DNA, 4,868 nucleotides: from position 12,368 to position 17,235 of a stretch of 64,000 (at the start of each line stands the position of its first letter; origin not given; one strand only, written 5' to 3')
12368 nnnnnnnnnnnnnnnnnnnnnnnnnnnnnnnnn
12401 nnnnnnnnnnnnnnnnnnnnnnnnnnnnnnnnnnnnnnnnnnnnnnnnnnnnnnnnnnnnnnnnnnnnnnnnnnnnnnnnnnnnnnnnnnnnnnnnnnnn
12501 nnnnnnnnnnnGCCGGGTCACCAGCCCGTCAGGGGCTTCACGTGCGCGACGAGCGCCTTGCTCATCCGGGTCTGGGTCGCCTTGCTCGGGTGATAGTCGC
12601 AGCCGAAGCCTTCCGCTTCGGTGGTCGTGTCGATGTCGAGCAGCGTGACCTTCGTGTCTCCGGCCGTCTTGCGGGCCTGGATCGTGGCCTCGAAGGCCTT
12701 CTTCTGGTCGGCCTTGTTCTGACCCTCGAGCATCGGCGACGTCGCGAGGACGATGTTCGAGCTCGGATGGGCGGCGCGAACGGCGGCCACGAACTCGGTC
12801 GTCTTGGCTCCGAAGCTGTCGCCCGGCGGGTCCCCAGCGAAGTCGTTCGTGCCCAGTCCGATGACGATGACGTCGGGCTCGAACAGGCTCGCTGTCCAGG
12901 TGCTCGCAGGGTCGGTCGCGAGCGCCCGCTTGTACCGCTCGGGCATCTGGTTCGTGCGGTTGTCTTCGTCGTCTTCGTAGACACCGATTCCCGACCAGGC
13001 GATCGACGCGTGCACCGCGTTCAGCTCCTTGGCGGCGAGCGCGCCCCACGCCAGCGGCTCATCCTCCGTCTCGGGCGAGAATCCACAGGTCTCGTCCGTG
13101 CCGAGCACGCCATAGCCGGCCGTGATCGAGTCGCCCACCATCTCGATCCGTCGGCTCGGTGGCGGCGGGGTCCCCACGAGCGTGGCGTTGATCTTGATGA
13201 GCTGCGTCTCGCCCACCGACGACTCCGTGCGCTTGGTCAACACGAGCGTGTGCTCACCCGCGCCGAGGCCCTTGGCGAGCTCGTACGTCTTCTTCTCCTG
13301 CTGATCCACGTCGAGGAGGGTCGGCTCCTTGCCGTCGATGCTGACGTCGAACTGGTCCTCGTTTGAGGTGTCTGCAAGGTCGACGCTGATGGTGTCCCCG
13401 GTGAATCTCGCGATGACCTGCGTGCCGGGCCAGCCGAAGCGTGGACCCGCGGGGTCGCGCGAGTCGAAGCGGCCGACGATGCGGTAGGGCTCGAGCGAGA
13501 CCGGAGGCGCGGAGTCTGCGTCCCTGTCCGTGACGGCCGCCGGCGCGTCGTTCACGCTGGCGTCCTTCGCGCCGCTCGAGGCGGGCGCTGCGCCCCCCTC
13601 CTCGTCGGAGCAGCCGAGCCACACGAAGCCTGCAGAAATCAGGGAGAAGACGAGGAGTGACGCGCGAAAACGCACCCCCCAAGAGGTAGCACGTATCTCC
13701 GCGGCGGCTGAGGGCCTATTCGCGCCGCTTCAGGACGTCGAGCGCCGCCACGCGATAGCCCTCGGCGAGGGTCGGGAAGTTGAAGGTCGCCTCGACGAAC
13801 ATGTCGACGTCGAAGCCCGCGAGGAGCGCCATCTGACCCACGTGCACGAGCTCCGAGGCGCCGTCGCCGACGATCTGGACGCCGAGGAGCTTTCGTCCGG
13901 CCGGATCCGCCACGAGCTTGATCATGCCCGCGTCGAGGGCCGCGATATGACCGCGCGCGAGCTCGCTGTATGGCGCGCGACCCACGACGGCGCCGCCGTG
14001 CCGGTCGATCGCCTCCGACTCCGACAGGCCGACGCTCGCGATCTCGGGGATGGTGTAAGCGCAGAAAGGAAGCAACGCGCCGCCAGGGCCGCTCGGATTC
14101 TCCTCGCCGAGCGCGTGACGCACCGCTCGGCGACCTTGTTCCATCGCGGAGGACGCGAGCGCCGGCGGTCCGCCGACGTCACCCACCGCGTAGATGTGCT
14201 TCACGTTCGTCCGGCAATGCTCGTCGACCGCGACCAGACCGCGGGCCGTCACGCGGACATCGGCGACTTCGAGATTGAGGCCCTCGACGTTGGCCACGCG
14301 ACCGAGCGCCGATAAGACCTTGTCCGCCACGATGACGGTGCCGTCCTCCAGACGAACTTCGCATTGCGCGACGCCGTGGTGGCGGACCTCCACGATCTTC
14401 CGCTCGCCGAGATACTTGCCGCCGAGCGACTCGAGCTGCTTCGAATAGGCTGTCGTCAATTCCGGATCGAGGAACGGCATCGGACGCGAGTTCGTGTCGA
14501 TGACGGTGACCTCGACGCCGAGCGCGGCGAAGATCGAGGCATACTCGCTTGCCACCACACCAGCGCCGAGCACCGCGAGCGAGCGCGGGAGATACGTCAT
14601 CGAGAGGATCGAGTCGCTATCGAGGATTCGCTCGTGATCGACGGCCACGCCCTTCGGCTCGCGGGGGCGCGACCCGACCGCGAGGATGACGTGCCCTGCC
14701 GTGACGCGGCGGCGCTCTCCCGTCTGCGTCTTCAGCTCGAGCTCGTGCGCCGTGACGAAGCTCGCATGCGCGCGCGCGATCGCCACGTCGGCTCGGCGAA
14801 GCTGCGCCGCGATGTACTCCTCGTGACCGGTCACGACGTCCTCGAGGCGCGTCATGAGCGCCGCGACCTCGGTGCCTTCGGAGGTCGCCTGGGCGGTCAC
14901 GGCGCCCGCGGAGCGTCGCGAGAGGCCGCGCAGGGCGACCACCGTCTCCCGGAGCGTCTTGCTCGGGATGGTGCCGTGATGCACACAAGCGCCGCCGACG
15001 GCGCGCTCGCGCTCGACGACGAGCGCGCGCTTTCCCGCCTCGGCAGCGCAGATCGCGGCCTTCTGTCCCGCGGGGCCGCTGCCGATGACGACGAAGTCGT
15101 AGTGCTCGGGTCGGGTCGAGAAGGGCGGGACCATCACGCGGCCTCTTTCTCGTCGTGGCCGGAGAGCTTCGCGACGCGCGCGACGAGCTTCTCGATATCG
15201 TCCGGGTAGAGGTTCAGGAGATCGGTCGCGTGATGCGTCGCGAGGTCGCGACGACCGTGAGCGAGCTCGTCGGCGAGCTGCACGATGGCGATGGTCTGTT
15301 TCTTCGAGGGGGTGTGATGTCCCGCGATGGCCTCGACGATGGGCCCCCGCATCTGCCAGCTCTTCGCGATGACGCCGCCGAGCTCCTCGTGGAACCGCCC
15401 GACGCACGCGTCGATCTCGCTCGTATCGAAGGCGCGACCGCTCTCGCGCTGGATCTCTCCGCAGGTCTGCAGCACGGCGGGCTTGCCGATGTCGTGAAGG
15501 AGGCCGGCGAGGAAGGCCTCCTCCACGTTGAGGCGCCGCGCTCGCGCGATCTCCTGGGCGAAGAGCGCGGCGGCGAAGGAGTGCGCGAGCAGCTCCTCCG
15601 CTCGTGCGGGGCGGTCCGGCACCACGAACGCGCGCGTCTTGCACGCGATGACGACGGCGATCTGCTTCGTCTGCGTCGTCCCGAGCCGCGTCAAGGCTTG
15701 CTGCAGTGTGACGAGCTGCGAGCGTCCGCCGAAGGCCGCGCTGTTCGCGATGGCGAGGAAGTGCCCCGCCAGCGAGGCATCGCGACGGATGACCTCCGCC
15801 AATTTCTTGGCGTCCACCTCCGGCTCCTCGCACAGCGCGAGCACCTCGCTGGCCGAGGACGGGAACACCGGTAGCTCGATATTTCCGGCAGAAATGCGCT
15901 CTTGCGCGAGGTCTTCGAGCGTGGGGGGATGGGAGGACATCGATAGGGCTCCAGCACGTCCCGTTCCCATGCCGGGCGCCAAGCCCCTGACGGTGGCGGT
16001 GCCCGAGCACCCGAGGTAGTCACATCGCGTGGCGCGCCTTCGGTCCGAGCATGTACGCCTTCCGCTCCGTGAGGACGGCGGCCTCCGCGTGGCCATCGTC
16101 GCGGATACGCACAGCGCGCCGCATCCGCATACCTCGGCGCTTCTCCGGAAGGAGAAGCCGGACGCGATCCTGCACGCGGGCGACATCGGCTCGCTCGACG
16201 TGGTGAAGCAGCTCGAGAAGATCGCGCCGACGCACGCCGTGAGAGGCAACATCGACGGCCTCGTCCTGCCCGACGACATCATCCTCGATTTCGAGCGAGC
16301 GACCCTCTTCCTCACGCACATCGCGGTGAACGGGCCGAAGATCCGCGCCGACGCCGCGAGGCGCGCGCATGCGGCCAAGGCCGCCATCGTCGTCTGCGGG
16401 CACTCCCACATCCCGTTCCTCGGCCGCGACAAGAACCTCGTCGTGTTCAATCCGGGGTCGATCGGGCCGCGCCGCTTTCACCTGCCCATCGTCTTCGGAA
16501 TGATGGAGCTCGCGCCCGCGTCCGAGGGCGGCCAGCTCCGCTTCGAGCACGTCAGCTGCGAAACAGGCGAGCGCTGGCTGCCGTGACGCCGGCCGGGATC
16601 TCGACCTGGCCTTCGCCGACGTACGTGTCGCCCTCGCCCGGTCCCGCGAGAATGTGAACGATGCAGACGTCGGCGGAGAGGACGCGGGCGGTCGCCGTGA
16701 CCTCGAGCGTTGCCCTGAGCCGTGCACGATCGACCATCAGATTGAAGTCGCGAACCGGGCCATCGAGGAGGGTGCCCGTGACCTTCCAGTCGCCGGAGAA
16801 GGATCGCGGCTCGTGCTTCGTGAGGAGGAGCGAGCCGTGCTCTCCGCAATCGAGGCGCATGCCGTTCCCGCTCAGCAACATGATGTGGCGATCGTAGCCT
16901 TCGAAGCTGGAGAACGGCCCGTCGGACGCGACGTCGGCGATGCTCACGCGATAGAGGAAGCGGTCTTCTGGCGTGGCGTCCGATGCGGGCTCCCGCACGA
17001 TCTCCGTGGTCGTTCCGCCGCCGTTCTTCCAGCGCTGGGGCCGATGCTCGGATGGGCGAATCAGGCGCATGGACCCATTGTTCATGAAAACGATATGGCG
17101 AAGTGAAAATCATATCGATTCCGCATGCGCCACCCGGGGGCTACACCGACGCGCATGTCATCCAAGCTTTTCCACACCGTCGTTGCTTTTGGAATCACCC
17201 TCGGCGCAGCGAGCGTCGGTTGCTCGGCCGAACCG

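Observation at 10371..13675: SIR2_2 (ThsA-like NADase fold) fused to a degenerate receiver domain, in a tight cluster with an SGNH esterase and three small Cys-rich lipoproteins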

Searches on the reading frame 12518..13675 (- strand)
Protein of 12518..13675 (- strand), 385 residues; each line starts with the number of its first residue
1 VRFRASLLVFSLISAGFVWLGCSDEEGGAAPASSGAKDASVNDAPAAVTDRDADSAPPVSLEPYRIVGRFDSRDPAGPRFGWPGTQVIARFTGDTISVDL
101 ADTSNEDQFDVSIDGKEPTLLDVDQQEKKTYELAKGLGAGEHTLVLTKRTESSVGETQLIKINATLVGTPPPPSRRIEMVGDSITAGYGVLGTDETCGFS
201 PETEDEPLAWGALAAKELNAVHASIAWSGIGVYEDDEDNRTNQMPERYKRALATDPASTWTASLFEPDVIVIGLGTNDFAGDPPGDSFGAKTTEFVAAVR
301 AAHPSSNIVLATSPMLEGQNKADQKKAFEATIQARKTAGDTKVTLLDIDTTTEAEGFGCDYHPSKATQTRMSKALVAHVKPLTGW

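Call 3: search_protein_families(library=pfam, proteins=[window:12518-13675:-], max_evalue=1)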
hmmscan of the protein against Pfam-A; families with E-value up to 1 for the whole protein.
window:12518-13675:- (385 aa): 3 families
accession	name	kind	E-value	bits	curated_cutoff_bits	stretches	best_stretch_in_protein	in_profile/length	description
PF17996.7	CE2_N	-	7.9e-28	97.1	27.9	1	67-165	2-99/108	Carbohydrate esterase 2 N-terminal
PF13472.12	Lipase_GDSL_2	-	8.5e-17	62.7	32.9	1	180-367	2-175/178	GDSL-like Lipase/Acylhydrolase family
PF00657.28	Lipase_GDSL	-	6e-12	46.6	23.6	1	177-375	1-208/208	GDSL-like Lipase/Acylhydrolase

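Call 4: search_protein_families(library=padloc, proteins=[window:12518-13675:-], max_evalue=1)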
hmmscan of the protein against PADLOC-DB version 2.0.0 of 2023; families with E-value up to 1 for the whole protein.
window:12518-13675:- (385 aa): 0 families

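Call 6: search_protein_families(library=ncbifam, proteins=[window:12518-13675:-], max_evalue=1)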
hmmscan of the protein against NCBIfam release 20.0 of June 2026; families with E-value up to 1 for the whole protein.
window:12518-13675:- (385 aa): 2 families
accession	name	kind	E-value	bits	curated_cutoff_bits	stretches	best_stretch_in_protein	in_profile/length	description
NF042969.1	AcxyGlmanDactase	equivalog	2.9e-44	151.3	500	1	66-385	7-323/323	bifunctional acetylxylan esterase/glucomannan deacetylase AxeC2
NF042968.1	AcxylEst_AxeA1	equivalog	6.7e-05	21.4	700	1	262-372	339-456/459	acetylxylan esterase AxeA1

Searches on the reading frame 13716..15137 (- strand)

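Call 80: search_protein_families(library=pfam, proteins=[window:13716-15137:-], max_evalue=0.0001)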
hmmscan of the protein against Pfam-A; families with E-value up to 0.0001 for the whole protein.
window:13716-15137:- (473 aa): 11 families
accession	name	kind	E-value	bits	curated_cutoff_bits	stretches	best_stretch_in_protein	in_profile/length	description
PF07992.20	Pyr_redox_2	-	5.3e-56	190.6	26.1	1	13-335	1-291/291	Pyridine nucleotide-disulphide oxidoreductase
PF02852.28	Pyr_redox_dim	-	3.9e-24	85.4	25.3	1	357-463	2-108/110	Pyridine nucleotide-disulphide oxidoreductase, dimerisation domain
PF00070.33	Pyr_redox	-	3.1e-17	63.3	22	1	187-265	2-81/82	Pyridine nucleotide-disulphide oxidoreductase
PF13738.12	Pyr_redox_3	-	2e-10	40.9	30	1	16-319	1-305/305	Pyridine nucleotide-disulphide oxidoreductase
PF12831.13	FAD_oxidored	-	2.1e-08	34.3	27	1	14-102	1-98/416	FAD dependent oxidoreductase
PF13450.12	NAD_binding_8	-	2.1e-06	28.3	21.9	0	17-51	1-35/68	NAD(P)-binding Rossmann-like domain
PF00890.30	FAD_binding_2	-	2.6e-06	27.3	20.4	1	14-51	1-38/414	FAD binding domain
PF01262.27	AlaDh_PNT_C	-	9.3e-06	25.6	23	0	185-220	29-64/214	Alanine dehydrogenase/PNT, C-terminal domain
PF13434.12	Lys_Orn_oxgnase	-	1.4e-05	24.9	21.3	0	129-199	130-203/339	L-lysine 6-monooxygenase/L-ornithine 5-monooxygenase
PF02737.24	3HCDH_N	-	1.9e-05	25.1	22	0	187-218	2-33/180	3-hydroxyacyl-CoA dehydrogenase, NAD binding domain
PF03486.20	HI0933_like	-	8.8e-05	22.5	50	0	14-48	2-36/244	HI0933-like protein Rossmann domain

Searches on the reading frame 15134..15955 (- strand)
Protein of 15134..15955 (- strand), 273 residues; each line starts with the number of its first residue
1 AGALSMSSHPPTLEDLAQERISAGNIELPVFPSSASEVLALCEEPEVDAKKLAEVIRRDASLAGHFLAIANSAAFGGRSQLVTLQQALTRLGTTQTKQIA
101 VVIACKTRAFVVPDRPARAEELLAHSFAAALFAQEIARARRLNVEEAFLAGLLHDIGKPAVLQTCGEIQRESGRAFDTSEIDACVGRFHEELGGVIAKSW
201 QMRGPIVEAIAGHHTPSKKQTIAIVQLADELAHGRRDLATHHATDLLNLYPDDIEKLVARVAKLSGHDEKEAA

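Call 80: search_protein_families(library=pfam, proteins=[window:15134-15955:-], max_evalue=0.0001)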
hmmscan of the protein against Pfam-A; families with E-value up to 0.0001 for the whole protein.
window:15134-15955:- (273 aa): 2 families
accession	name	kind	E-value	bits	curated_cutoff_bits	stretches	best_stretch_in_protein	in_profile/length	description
PF08668.18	HDOD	-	2.2e-44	151.7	22.9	1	28-216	1-196/196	HDOD domain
PF01966.28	HD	-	1.7e-11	44.9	22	1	123-232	2-114/116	HD domain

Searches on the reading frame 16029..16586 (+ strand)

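Call 80: search_protein_families(library=pfam, proteins=[window:16029-16586:+], max_evalue=0.0001)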
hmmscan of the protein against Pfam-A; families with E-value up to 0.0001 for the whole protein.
window:16029-16586:+ (185 aa): 2 families
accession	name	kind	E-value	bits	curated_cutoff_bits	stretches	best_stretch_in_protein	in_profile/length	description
PF12850.12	Metallophos_2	-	6.3e-32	111.2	27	1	20-161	2-151/154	Calcineurin-like phosphoesterase superfamily domain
PF00149.33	Metallophos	-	3.5e-07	31.3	21.5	1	19-76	1-71/191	Calcineurin-like phosphoesterase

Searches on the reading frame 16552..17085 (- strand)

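Call 80: search_protein_families(library=pfam, proteins=[window:16552-17085:-], max_evalue=0.0001)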
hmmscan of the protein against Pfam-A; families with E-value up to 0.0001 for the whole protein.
window:16552-17085:- (177 aa): 1 family
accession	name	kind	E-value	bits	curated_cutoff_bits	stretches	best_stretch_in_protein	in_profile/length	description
PF05962.17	HutD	-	1.2e-42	146.6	25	1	13-145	3-137/181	HutD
